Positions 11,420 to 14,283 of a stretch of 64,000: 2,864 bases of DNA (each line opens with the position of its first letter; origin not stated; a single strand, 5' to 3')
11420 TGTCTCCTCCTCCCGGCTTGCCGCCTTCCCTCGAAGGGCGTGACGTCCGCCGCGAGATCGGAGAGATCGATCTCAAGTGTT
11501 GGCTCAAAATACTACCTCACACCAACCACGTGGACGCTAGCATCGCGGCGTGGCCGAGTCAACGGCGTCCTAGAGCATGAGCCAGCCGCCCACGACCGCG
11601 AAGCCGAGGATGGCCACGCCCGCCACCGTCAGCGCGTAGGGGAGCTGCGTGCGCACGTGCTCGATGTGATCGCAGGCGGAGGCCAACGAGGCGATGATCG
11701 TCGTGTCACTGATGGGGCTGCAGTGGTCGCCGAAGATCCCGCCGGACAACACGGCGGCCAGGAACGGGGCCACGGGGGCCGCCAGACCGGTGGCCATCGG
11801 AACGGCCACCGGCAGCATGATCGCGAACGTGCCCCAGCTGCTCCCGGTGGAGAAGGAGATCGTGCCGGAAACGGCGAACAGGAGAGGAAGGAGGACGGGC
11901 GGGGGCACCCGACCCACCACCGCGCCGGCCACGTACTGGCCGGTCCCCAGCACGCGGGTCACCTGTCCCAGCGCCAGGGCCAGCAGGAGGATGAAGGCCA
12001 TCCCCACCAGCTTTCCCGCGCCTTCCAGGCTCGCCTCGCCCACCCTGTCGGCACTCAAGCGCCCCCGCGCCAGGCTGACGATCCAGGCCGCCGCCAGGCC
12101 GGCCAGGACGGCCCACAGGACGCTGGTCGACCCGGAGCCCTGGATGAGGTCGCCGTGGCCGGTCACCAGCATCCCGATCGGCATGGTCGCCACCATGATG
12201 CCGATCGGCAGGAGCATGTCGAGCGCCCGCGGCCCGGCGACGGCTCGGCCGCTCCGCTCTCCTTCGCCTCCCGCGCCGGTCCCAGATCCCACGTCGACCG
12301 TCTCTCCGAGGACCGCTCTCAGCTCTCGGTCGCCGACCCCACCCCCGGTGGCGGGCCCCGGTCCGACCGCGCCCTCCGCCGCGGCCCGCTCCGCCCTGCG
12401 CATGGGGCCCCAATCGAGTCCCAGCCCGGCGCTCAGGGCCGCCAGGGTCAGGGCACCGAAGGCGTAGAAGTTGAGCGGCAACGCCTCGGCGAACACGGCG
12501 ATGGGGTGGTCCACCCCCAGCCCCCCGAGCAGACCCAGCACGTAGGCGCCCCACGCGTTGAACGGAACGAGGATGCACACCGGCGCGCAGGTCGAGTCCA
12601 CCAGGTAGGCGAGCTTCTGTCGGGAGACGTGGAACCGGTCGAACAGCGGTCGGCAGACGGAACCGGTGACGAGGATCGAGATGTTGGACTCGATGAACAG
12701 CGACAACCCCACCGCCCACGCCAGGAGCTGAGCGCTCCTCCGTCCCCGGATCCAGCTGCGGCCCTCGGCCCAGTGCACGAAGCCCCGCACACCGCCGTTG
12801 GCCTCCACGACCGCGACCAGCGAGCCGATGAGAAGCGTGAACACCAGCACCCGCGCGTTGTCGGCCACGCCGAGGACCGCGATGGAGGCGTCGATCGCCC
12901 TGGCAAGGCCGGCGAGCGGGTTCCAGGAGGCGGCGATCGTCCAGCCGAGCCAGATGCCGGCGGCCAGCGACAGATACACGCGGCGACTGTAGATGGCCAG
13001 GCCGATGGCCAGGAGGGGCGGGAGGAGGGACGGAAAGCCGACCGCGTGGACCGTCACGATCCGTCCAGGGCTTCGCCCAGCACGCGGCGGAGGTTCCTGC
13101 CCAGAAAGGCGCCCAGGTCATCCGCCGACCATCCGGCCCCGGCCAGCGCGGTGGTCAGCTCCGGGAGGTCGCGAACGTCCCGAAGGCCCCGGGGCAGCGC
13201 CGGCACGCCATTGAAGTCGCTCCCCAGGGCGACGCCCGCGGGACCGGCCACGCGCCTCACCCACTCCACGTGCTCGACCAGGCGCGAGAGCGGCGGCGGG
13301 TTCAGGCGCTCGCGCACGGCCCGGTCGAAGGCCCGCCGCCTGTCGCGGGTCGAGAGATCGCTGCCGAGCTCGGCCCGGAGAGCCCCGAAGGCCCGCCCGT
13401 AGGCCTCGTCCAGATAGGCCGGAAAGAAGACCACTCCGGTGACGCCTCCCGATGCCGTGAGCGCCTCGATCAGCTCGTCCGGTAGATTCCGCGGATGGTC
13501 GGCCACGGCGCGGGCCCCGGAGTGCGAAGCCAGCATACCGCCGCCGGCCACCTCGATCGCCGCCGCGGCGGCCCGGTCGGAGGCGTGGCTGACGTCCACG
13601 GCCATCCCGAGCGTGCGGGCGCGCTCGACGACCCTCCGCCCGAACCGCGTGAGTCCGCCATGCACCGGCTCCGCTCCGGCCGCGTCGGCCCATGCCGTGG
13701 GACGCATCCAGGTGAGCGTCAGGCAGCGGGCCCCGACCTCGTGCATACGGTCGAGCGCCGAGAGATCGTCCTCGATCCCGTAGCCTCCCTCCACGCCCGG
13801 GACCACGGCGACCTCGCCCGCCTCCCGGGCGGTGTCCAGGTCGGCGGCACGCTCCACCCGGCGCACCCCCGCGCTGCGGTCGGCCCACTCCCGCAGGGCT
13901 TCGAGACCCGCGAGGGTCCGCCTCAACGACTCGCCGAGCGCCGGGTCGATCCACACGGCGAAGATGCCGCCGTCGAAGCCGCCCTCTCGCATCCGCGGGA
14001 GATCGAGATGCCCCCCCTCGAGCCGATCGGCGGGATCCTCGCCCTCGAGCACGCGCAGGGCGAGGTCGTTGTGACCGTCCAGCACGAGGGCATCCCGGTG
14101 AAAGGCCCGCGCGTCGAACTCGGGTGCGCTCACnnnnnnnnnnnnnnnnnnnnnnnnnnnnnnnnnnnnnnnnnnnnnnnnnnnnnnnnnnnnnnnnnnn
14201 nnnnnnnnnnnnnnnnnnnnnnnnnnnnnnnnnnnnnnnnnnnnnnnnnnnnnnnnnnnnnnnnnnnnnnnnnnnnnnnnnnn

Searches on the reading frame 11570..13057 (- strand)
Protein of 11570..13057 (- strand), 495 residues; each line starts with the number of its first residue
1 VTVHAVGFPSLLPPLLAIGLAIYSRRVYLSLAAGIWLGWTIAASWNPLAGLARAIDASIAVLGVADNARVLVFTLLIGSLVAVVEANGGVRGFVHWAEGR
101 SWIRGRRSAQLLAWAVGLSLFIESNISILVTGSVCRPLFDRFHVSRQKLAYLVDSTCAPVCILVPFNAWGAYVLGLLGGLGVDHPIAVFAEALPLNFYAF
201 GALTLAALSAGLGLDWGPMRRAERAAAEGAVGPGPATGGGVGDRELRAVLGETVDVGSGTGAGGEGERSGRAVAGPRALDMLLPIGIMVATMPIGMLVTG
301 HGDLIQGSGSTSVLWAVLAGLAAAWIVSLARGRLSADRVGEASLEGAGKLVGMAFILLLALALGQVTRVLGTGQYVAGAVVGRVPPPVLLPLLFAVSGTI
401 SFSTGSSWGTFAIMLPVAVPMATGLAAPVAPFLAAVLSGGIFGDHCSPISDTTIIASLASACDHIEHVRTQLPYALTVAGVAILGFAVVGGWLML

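Call 19: search_protein_families(library=pfam, proteins=[window:11570-13057:-], max_evalue=0.00001)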
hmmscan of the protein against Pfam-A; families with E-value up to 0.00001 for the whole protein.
window:11570-13057:- (495 aa): 1 family
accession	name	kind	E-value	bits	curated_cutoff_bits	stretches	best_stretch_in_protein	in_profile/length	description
PF03553.21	Na_H_antiporter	-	1.2e-51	176.2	23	1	160-490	1-302/303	Na+/H+ antiporter family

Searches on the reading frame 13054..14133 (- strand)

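Call 19: search_protein_families(library=pfam, proteins=[window:13054-14133:-], max_evalue=0.00001)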
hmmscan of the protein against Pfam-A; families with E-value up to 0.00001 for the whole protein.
window:13054-14133:- (359 aa): 1 family
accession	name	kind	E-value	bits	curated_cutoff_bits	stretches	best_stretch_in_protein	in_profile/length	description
PF01244.27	Peptidase_M19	-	3.9e-85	286.3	26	1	12-353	3-318/319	Membrane dipeptidase (Peptidase family M19)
